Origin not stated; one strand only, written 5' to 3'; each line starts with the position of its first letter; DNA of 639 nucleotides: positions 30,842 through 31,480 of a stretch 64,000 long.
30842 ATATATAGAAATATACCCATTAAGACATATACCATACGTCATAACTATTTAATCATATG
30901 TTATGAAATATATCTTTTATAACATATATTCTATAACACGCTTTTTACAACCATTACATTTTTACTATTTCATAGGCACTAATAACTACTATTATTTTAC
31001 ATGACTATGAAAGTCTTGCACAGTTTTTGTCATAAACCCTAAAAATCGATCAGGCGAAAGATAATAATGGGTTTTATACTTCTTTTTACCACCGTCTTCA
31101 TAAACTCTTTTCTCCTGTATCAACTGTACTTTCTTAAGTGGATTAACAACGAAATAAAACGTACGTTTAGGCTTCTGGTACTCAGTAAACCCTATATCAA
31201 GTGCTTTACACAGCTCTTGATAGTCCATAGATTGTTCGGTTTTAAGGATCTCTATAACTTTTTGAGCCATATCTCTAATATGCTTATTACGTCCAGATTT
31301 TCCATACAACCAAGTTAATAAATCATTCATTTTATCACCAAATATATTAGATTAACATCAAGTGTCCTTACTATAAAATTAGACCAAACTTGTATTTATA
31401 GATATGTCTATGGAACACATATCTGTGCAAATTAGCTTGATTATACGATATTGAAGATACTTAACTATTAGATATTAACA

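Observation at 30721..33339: AT-rich 2.6-kb islet between HAD nucleotidase and histone genes: regulators, nuclease-fold protein, matching operators, frameshifted ORF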

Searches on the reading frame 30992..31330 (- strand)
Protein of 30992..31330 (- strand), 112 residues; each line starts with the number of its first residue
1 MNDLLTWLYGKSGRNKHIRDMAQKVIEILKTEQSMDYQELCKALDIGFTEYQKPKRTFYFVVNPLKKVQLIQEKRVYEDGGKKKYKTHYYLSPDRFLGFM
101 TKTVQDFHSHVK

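Call 4: search_protein_families(library=pfam, proteins=[window:30992-31330:-], max_evalue=0.1)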
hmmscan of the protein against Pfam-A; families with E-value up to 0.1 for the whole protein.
window:30992-31330:- (112 aa): 2 families
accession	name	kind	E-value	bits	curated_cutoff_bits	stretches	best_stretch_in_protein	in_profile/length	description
PF24659.1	DUF7648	-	0.0045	17.6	27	1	27-64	8-45/63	Domain of unknown function (DUF7648)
PF21476.4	PF0610-like_N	-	0.0047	17.6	33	1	23-50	4-28/50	PF0610-like, N-terminal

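Call 16: search_protein_families(library=ncbifam, proteins=[window:30992-31330:-], max_evalue=0.1)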
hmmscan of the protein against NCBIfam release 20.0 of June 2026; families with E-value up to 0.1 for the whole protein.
window:30992-31330:- (112 aa): 0 families

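Call 17: search_protein_families(library=phrogs, proteins=[window:30992-31330:-], max_evalue=0.1)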
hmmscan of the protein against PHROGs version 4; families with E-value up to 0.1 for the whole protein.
window:30992-31330:- (112 aa): 3 families
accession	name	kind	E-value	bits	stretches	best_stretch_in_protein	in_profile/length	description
phrog_7592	-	tail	0.044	14.3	1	33-103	48-115/251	tail protein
phrog_11764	-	unknown function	0.078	14.2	1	67-102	56-91/110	-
phrog_23139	-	unknown function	0.08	14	1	15-73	77-133/152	-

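Call 39: find_related_loci(query=window:30992-31330:-, collection=viral_contigs, flank=10000)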
Query window:30992-31330:- (112 aa) in viral_contigs; peptide patterns used: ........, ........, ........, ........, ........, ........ (x = any residue, [..] = any of these).
14 stretches matched a pattern, but none encodes a relative of the query by tblastn (E <= 1e-3).

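Call 68: search_protein_families(library=padloc, proteins=[window:30992-31330:-], max_evalue=0.1)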
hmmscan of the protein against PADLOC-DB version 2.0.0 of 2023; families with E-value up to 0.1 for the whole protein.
window:30992-31330:- (112 aa): 1 family
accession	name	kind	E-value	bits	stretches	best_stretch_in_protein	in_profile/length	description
PDLC03041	REase_I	-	0.0034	13.4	1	9-73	650-711/1099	Type I restriction enzyme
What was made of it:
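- On PD-(D/E)xK nuclease superfamily: PADLOC gave nothing (calls 4, 16, 17, 68).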

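Call 94: search_solved_structures(query=A9, max_evalue=10)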
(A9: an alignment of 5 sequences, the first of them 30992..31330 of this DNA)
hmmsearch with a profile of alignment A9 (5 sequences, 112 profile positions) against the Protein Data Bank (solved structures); distinct sequences matched with E-value up to 10: 8.
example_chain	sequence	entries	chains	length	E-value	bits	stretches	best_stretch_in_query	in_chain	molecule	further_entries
8x5v_A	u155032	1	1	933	0.23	14.9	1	30-104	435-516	BlCas9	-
5oj8_A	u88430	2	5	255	0.32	14.4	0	5-45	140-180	Kinesin light chain 1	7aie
7ai4_A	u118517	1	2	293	0.48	13.9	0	5-45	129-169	Isoform C of Kinesin light chain 1,Isoform C of Kinesin light chain 1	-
3nf1_A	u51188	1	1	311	0.57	13.6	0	5-45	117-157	Kinesin light chain 1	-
6fuz_A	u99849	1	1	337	1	12.8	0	5-45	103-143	Kinesin light chain 1,Kinesin light chain 1,C-Jun-amino-terminal kinase-interacting protei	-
6fv0_A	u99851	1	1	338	1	12.8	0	5-45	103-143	Kinesin light chain 1,Torsin-1A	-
6swu_A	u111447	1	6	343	1.1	12.8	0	5-45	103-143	Kinesin light chain 1,Kinesin light chain 1,TPR domain of kinesin light chain 1 in complex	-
9pmb_C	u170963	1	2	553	1.9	12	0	5-45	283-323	Kinesin light chain 1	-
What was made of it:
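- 30992..31330 (-): 112-aa protein, the conserved partner of the wHTH regulator. It is probably a second winged-helix DNA-binding protein; its function is unknown. No PDB match (call 94).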

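Call 104: list_cluster_members(proteins=[P0002, L005:9903-11030:+, L005:13125-14381:-, L027:38-418:-, L027:536-1444:+, L029:2338-3213:-, P0126, window:30992-31330:-, window:32964-33137:+])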
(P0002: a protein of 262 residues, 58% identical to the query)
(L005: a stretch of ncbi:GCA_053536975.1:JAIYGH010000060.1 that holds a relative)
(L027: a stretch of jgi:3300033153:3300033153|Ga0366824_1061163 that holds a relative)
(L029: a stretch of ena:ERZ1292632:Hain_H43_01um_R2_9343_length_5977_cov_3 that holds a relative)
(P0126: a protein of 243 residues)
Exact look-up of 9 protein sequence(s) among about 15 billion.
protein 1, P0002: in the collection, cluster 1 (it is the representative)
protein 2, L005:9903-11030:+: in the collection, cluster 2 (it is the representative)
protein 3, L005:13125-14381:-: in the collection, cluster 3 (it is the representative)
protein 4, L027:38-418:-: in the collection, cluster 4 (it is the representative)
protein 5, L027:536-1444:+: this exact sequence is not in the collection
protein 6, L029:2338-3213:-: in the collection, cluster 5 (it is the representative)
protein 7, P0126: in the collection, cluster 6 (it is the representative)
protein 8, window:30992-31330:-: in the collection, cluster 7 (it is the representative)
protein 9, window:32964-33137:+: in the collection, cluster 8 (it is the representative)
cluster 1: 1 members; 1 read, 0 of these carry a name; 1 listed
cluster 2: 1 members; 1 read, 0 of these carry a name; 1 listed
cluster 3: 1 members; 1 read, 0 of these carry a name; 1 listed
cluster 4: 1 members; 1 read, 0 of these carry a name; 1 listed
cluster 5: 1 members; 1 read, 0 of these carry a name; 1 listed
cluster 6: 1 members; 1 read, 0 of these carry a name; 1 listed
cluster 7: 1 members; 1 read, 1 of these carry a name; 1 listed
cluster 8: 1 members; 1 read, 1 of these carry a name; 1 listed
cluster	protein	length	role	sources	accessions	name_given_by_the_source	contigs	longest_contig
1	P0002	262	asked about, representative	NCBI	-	-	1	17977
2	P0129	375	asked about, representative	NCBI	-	-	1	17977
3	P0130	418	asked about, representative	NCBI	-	-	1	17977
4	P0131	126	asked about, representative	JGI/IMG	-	-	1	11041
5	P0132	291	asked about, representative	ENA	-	-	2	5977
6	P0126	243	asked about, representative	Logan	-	-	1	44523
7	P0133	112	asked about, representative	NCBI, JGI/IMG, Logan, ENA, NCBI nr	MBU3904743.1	MAG: hypothetical protein KJ906_01175 [Nanoarchaeota archaeon] | hypothetical protein [Nanoarchaeota archaeon]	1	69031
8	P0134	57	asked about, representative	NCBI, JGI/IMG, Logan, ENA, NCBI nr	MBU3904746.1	MAG: hypothetical protein KJ906_01190 [Nanoarchaeota archaeon] | hypothetical protein [Nanoarchaeota archaeon]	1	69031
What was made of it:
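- Tried and rejected: The cluster look-up gave none (call 104).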
